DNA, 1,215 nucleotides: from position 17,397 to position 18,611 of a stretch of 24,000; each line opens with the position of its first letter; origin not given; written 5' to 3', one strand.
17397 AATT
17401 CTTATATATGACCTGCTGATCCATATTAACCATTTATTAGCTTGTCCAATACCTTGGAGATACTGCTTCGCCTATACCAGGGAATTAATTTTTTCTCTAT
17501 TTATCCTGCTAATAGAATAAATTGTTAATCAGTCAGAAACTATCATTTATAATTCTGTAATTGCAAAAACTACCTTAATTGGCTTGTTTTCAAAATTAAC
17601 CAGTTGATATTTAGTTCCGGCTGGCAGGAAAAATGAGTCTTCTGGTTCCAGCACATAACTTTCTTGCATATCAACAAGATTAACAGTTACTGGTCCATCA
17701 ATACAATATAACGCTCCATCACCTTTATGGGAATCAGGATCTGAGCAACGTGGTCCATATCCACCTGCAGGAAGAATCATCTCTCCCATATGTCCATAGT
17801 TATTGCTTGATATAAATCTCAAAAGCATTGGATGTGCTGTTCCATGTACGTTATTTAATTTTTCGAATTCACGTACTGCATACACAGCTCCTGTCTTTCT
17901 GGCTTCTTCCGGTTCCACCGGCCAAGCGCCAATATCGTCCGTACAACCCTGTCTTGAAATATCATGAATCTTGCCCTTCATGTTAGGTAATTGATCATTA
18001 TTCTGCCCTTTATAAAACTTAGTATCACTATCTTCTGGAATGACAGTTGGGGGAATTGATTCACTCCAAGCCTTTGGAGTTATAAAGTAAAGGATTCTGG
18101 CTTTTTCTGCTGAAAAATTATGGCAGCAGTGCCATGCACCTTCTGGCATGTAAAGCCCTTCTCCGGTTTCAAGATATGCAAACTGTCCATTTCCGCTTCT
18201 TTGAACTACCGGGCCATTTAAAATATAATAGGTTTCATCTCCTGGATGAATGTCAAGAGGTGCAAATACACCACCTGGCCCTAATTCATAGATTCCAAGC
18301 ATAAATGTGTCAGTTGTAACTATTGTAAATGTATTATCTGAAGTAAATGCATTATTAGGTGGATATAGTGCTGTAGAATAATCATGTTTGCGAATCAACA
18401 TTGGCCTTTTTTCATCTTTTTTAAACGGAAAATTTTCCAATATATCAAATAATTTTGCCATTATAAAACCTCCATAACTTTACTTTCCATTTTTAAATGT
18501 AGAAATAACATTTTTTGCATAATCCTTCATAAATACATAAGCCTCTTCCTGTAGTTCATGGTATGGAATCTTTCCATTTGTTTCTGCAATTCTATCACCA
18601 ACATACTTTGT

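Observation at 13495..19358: Seven-gene operon (class II aldolase, bicupin, HAD phosphatase, ketose-3-epimerase-like, DhaK, DhaL, RpiB): candidate undescribed ketose/tetrulose pathway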

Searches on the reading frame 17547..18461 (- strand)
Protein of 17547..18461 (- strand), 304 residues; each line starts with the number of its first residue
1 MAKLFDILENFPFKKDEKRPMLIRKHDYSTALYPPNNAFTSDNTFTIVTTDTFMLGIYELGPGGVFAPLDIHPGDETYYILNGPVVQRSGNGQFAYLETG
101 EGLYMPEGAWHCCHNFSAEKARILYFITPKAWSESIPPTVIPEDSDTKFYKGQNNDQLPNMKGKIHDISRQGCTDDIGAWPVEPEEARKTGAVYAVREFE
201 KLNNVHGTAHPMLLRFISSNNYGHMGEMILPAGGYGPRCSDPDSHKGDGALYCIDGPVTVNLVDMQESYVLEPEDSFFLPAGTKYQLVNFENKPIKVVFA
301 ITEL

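Call 4: search_protein_families(library=pfam, proteins=[window:17547-18461:-])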
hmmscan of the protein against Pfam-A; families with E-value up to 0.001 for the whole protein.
window:17547-18461:- (304 aa): 4 families
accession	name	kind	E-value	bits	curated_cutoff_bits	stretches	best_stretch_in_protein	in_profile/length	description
PF07883.17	Cupin_2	-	4.4e-20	71.6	27.2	2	57-125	2-68/70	Cupin domain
PF11699.14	CENP-C_C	-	8.5e-07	29.6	29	0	243-300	29-84/85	Mif2/CENP-C like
PF16867.11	DMSP_lyase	-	8.8e-05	22.7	27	1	47-113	89-153/162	Dimethlysulfonioproprionate lyase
PF05899.18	Cupin_3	-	0.0004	20.5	23.5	0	51-110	5-61/74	EutQ-like cupin domain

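Call 5: search_protein_families(library=ncbifam, proteins=[window:17547-18461:-])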
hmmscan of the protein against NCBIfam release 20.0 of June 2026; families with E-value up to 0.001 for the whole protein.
window:17547-18461:- (304 aa): 1 family
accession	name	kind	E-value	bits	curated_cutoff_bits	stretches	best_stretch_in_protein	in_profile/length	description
TIGR03214.2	ura-cupin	equivalog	6.6e-06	25.8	200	0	247-298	69-119/249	(S)-ureidoglycine aminohydrolase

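Call 11: find_encoding_contigs(protein=window:17547-18461:-, flank=10000, max_places=6)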
Protein window:17547-18461:- (304 aa): 1 contig read that carries it; 1 place shown.
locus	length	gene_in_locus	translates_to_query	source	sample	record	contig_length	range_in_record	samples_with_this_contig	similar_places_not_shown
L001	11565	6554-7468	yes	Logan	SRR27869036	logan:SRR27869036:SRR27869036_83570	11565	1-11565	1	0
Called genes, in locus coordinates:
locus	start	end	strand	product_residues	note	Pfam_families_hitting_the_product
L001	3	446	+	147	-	?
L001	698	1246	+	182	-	PF00149:Metallophos, PF12850:Metallophos_2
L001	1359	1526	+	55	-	-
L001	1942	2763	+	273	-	PF00392:GntR (weak), PF08220:HTH_DeoR, PF08279:HTH_11 (weak), PF00455:DeoRC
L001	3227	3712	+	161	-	PF00359:PTS_EIIA_2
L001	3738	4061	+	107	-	PF02302:PTS_IIB, PF25554:PTS_EIIB_BC_N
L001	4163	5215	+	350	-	PF02378:PTS_EIIC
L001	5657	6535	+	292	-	PF01116:F_bP_aldolase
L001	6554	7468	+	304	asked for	PF11699:CENP-C_C (faint), PF07883:Cupin_2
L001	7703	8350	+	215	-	PF00702:Hydrolase, PF13419:HAD_2, PF13242:Hydrolase_like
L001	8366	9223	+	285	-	PF01261:AP_endonuc_2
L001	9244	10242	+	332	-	PF02733:Dak1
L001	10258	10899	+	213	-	PF02734:Dak2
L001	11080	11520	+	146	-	PF02502:LacAB_rpiB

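Call 13: find_homologous_proteins(query=window:17547-18461:-, max_evalue=0.00001)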
Query window:17547-18461:- (304 aa): 107 proteins with E <= 0.00001 among 401 candidates.
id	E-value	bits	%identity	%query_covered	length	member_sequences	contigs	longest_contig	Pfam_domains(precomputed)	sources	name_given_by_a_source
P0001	8.6e-196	667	91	100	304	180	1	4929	PF07883.18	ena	-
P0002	1.9e-191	653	90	100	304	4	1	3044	PF07883.18,PF11699.15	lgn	-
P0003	8.0e-186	635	87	100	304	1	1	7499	PF07883.18,PF11699.15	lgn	-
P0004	1.7e-185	634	86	100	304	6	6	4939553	PF07883.18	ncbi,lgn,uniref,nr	ncbi:cupin domain-containing protein [Oceanobacillus sp. FSL W8-0428]|uniref:Cupin type-2 domain-con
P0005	2.7e-181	620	84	100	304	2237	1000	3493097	PF07883.18,PF11699.15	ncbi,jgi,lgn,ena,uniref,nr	ncbi:cupin domain-containing protein [Lachnospiraceae bacterium AM26-1LB]|jgi:mannose-6-phosphate is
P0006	1.4e-180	617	84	100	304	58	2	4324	PF07883.18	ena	-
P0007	1.6e-180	617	85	100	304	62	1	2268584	PF07883.18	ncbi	ncbi:MAG: cupin domain-containing protein [Erysipelotrichaceae bacterium]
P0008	6.5e-180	615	85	100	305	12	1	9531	PF07883.18,PF11699.15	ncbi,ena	-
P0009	9.4e-179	611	84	100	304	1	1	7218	PF07883.18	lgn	-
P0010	6.0e-178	609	83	100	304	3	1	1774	PF16867.12,PF07883.18,PF11699.15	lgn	-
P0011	6.0e-178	609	83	100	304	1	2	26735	PF07883.18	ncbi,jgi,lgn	ncbi:MAG: cupin domain-containing protein [Christensenellales bacterium]|jgi:mannose-6-phosphate iso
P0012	6.8e-177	605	84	100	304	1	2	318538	PF07883.18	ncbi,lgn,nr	ncbi:MAG: cupin domain-containing protein [Clostridia bacterium]|nr:cupin domain-containing protein 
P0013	9.4e-177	605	84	100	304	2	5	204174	PF07883.18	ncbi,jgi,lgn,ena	-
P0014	9.4e-177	605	83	100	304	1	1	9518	PF07883.18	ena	-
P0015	1.3e-176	604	83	100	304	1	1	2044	PF07883.18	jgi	-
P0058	3.6e-151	521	71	100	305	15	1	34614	PF07883.18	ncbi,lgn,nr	ncbi:MAG: cupin domain-containing protein [Lachnospiraceae bacterium]|nr:cupin domain-containing pro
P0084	2.2e-111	390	54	99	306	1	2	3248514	PF07883.18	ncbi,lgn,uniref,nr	ncbi:cupin domain-containing protein [Propionimicrobium sp. PCR01-08-3]|uniref:cupin domain-containi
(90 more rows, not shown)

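Call 15: find_related_loci(query=A1, collection=genome_contigs, flank=10000)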
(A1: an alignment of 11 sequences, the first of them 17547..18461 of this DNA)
Query A1 (304 aa) in genome_contigs; peptide patterns used: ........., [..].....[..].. (x = any residue, [..] = any of these).
107 stretches matched a pattern; 78 encode a relative of the query (tblastn E <= 1e-3); 78 distinct loci.
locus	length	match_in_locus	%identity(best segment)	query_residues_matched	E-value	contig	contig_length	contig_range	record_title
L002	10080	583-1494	90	1-304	0e+0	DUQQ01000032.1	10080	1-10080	MAG TPA_asm: Hydrogenispora sp. isolate AS08sgBPME_416 14177_AS08, whole genome shotgun sequence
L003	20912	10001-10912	88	1-304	0e+0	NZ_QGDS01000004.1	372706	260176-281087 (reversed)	Faecalicatena contorta strain NLAE-zl-C134 Ga0104392_104, whole genome shotgun sequence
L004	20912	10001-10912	88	1-304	0e+0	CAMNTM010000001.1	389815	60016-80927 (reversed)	MAG: uncultured Lachnospiraceae bacterium isolate SRR19792994_bin.13_metawrap_v1.3_MAG genome assembly, contig: ERZ12290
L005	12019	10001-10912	86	1-304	0e+0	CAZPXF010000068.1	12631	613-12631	MAG TPA_asm: uncultured Lachnospiraceae bacterium isolate SRP222994_co1_353 genome assembly, contig: NODE_10534_length_1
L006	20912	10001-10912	85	1-304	0e+0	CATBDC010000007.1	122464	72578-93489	MAG: uncultured Lachnospiraceae bacterium isolate extra-SRR8291360.4_1677802520 genome assembly, contig: NODE_101_length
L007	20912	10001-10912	86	1-304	0e+0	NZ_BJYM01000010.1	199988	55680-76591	Oceanobacillus sojae strain NBRC 105379 sequence10, whole genome shotgun sequence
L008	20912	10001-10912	86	1-304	0e+0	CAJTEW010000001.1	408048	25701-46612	Lachnospiraceae bacterium isolate C63_86_CO_BP genome assembly, contig: MGBC000179.1, whole genome shotgun sequence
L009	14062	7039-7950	86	1-304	0e+0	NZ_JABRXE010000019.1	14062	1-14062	Anaerostipes faecalis strain AGMB03513 AGMB03513.19, whole genome shotgun sequence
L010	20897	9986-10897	84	1-304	0e+0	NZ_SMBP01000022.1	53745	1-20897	Longicatena caecimuris strain DSM 29481 Ga0244710_122, whole genome shotgun sequence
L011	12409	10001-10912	85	1-304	0e+0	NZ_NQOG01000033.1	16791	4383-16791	Anaerostipes hominis (ex Lee et al. 2021) strain BG01 BG01_contig33, whole genome shotgun sequence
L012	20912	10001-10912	86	1-304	0e+0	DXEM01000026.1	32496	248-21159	MAG TPA_asm: Candidatus Anaerostipes excrementavium isolate CHK191-13928 CHK191__C212502_L32496_SAMEA5754835, whole geno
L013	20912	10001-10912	86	1-304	0e+0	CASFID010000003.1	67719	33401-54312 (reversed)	uncultured Eubacteriales bacterium isolate SI.A79.metabat-bins.144 genome assembly, contig: SI.A79.metabat-bins.144.fa_k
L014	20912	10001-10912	85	1-304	0e+0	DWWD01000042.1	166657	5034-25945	MAG TPA_asm: Candidatus Anaerostipes avistercoris isolate ChiSjej3B21-8574 ChiSjej3B21M5__C322869_L166657_SAMN08009939,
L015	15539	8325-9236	85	1-304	0e+0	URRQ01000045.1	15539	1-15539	uncultured Lachnospiraceae bacterium isolate UMGS1275 genome assembly, contig: NODE_826_length_15539_cov_7.843258, whole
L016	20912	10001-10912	85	1-304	0e+0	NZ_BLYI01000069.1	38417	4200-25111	Anaerostipes butyraticus strain JCM 17466 sequence69, whole genome shotgun sequence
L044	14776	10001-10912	75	1-304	7e-161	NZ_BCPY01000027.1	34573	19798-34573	Tetragenococcus solitarius NBRC 100494, whole genome shotgun sequence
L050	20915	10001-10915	72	1-304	4e-154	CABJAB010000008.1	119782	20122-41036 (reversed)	Lachnospiraceae bacterium isolate MGYG-HGUT-00118 genome assembly, contig: .20298_3_34.8, whole genome shotgun sequence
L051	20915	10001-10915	72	1-304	2e-153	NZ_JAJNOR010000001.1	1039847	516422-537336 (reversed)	Lientehia hominis strain NSJ-141 DMX98-D5-63_ctg0001, whole genome shotgun sequence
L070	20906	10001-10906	47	1-302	3e-96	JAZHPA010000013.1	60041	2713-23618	Moorellaceae bacterium AZ2 AZ2_contig_13, whole genome shotgun sequence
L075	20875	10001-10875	44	1-302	9e-48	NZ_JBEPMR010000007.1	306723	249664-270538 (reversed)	Faecalicatena orotica strain DSM 1287 Ga0480167_07, whole genome shotgun sequence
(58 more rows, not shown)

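Call 20: find_encoding_contigs(protein=P0005, flank=10000, max_places=3)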
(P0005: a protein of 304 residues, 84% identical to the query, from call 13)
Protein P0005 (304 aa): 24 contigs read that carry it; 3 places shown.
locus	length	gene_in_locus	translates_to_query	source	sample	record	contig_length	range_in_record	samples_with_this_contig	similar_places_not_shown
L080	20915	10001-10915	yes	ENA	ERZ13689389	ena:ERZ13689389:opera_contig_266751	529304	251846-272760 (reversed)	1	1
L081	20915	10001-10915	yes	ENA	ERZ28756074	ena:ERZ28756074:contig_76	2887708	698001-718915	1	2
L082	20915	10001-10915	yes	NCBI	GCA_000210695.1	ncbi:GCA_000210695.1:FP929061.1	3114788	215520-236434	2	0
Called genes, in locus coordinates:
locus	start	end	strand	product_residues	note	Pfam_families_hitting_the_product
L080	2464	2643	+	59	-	-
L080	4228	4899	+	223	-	PF06347:SH3_4 (weak), PF08239:SH3_3, PF00877:NLPC_P60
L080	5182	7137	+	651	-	PF08279:HTH_11 (faint), PF05043:Mga, PF00359:PTS_EIIA_2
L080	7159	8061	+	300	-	PF01116:F_bP_aldolase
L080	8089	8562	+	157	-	PF00359:PTS_EIIA_2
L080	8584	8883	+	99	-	PF02302:PTS_IIB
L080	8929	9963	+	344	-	PF02378:PTS_EIIC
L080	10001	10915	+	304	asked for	PF11699:CENP-C_C (faint), PF07883:Cupin_2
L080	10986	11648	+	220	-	PF00702:Hydrolase, PF12710:HAD, PF13419:HAD_2, PF13242:Hydrolase_like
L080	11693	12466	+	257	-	PF00702:Hydrolase (faint), PF05116:S6PP (faint), PF08282:Hydrolase_3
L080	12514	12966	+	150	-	PF02502:LacAB_rpiB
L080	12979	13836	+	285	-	PF01261:AP_endonuc_2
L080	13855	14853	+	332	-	PF02733:Dak1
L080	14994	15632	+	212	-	PF02734:Dak2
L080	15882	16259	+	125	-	PF00392:GntR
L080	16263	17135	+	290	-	PF13732:DrrA1-3_C (faint), PF00005:ABC_tran, PF13304:AAA_21 (faint)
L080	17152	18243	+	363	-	-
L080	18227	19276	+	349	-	-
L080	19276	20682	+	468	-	-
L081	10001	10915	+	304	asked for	PF11699:CENP-C_C (faint), PF07883:Cupin_2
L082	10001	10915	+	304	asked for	PF11699:CENP-C_C (faint), PF07883:Cupin_2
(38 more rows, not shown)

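Call 21: find_encoding_contigs(protein=P0058, flank=10000, max_places=2)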
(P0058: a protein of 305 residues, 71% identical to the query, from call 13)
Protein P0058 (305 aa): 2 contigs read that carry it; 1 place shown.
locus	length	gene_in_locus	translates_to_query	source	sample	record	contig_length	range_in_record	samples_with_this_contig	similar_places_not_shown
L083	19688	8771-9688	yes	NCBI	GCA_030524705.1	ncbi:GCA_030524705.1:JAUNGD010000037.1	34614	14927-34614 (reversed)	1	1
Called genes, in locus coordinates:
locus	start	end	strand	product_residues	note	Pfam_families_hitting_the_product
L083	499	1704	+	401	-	-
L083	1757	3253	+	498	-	PF00005:ABC_tran, PF13304:AAA_21 (faint), PF00005:ABC_tran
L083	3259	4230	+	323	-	PF02653:BPD_transp_2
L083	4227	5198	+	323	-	PF02653:BPD_transp_2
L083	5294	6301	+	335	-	PF00532:Peripla_BP_1, PF13407:Peripla_BP_4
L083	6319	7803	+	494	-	PF00370:FGGY_N, PF02782:FGGY_C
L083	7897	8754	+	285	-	PF01116:F_bP_aldolase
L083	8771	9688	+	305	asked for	PF07883:Cupin_2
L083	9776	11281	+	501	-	PF00370:FGGY_N, PF02782:FGGY_C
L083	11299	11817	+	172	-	PF02502:LacAB_rpiB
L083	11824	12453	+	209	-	PF00215:OMPdecase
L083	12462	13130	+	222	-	PF00834:Ribul_P_3_epim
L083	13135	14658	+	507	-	PF00370:FGGY_N, PF01869:BcrAD_BadFG (weak), PF02782:FGGY_C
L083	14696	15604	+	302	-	PF00126:HTH_1, PF03466:LysR_substrate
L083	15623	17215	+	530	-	PF00370:FGGY_N, PF02782:FGGY_C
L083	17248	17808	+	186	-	PF13580:SIS_2 (faint), PF01380:SIS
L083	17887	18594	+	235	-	PF00596:Aldolase_II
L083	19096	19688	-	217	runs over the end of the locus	PF02734:Dak2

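Call 22: find_encoding_contigs(protein=P0004, flank=10000, max_places=2)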
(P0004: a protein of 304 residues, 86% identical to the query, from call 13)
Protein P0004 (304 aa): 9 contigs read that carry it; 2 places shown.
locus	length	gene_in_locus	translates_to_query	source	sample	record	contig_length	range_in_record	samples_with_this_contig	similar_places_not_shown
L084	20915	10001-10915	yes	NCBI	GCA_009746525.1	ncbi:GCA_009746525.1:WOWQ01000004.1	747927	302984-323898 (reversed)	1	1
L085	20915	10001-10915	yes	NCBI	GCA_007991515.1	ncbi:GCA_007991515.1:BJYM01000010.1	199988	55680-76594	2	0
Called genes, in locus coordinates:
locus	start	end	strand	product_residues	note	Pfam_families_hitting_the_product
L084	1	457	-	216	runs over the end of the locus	PF03413:PepSY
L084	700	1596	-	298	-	-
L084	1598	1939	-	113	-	PF03551:PadR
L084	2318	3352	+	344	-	PF05145:AbrB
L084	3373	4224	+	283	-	PF01904:DUF72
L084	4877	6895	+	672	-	PF08279:HTH_11 (faint), PF09182:PuR_N (faint), PF05043:Mga, PF00874:PRD, PF02302:PTS_IIB (weak), PF00359:PTS_EIIA_2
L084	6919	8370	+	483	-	PF02302:PTS_IIB, PF25554:PTS_EIIB_BC_N, PF02378:PTS_EIIC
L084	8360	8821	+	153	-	PF00359:PTS_EIIA_2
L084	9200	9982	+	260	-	PF01791:DeoC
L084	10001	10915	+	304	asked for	PF07883:Cupin_2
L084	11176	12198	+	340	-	PF00144:Beta-lactamase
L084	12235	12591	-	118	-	PF09350:DJC28_CD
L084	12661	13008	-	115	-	PF08868:YugN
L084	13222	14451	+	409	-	PF12784:PDDEXK_2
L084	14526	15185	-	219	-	PF19845:DUF6320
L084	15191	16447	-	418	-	PF02458:Transferase, PF07247:AATase (weak), PF16911:PapA_C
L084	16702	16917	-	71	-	PF01040:UbiA (weak)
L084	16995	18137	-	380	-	PF01070:FMN_dh, PF00478:IMPDH (weak), PF05690:ThiG (faint)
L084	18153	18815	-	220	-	PF00528:BPD_transp_1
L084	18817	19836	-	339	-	PF00005:ABC_tran, PF02463:SMC_N, PF13304:AAA_21 (faint), PF09383:NIL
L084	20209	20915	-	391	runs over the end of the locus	PF00155:Aminotran_1_2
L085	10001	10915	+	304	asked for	PF07883:Cupin_2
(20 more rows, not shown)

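Call 23: search_solved_structures(query=A1, max_evalue=1, show_alignments=2)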
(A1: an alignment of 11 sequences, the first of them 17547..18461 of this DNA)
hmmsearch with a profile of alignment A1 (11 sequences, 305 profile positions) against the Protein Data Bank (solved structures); distinct sequences matched with E-value up to 1: 35.
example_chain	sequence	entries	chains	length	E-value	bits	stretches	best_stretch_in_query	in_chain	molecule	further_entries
1v70_A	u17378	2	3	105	0.00012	24.5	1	49-130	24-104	probable antibiotics synthesis protein | hypothetical protein TTHA0104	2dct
1uij_A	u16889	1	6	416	0.0006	22.2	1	245-299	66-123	beta subunit of beta conglycinin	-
9is0_C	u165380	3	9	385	0.0007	22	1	245-295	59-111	Beta-conglycinin beta subunit 2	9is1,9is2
1sq4_A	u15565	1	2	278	0.00073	21.9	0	39-113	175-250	Glyoxylate-induced Protein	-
1ipj_A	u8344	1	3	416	0.00075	21.9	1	245-295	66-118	BETA-CONGLYCININ, BETA CHAIN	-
1ipk_A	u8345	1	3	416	0.00078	21.8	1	245-295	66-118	BETA-CONGLYCININ, BETA CHAIN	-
1uik_A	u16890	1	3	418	0.0045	19.3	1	245-294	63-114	alpha prime subunit of beta-conglycinin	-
1y3t_A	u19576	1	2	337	0.0049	19.2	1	218-286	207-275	Hypothetical protein yxaG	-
2h0v_A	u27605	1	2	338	0.0049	19.2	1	218-286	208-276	Quercetin 2,3-dioxygenase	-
6a55_A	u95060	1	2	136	0.0057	19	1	53-129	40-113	Novel protein with potential Cupin domain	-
6a53_A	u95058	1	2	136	0.0061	18.9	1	53-129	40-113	Novel protein with potential Cupin domain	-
5tfz_A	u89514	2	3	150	0.0085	18.4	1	53-129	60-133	dimethylsulfoniopropionate lyase DddK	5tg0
8hfb_A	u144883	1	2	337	0.014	17.7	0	218-286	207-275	Quercetin 2,3-dioxygenase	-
2ea7_A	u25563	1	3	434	0.017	17.5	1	245-294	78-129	7S globulin-1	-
6l4c_A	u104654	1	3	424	0.021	17.1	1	243-295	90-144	48-kDa glycoprotein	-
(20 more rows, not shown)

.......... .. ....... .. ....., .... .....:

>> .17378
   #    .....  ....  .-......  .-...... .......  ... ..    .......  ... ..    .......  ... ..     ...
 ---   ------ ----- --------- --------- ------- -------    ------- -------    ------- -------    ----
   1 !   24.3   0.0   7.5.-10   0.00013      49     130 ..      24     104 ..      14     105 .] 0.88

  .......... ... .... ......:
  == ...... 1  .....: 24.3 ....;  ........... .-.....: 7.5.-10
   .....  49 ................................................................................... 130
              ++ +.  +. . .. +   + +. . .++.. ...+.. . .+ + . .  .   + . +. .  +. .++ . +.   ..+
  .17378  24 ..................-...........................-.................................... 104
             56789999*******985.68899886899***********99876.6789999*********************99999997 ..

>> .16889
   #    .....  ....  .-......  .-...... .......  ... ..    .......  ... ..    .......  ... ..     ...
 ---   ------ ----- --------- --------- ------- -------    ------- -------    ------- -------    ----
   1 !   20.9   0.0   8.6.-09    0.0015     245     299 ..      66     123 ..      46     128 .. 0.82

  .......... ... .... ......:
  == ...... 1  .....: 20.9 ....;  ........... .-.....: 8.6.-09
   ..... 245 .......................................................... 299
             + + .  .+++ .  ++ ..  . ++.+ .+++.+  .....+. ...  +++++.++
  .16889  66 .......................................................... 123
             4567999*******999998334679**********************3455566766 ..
